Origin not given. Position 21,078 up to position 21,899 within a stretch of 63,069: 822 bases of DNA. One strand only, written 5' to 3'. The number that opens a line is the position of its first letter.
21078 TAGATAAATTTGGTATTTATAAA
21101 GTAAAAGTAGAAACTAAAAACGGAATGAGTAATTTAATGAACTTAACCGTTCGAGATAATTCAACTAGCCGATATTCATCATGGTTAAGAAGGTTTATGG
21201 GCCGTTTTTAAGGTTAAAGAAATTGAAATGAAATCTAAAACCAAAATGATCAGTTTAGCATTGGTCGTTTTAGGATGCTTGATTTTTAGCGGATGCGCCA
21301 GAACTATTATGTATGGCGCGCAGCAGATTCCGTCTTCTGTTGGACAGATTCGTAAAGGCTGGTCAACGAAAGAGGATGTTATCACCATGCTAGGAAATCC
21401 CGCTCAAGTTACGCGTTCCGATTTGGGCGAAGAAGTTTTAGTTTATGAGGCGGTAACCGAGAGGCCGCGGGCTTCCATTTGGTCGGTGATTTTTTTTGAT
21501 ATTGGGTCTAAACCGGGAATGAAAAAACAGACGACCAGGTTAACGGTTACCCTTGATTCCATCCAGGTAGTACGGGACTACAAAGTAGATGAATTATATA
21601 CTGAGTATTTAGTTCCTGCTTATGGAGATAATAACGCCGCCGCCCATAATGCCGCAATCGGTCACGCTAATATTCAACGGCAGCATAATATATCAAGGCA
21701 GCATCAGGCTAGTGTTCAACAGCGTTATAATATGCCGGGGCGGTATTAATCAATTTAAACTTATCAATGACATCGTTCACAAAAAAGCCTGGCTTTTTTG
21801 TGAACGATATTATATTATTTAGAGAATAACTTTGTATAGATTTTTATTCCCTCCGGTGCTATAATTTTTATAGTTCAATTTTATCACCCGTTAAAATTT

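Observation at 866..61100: Degenerate heptanucleotide arrays are the default building block of intergenic DNA, and each spacer uses its own word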

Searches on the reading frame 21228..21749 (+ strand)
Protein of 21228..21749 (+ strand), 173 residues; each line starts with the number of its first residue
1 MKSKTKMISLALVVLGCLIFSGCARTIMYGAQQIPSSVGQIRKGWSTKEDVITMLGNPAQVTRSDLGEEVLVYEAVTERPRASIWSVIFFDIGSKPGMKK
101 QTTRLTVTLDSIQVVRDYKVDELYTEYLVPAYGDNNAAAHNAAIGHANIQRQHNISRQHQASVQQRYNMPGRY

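Call 67: search_protein_families(library=pfam, proteins=[window:21228-21749:+], max_evalue=0.1)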
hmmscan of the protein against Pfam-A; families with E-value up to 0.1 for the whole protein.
window:21228-21749:+ (173 aa): 1 family
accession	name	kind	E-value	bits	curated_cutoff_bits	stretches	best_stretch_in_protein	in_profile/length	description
PF04355.18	BamE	-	0.014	15.6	23.2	1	37-116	8-68/71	Outer membrane protein assembly factor BamE domain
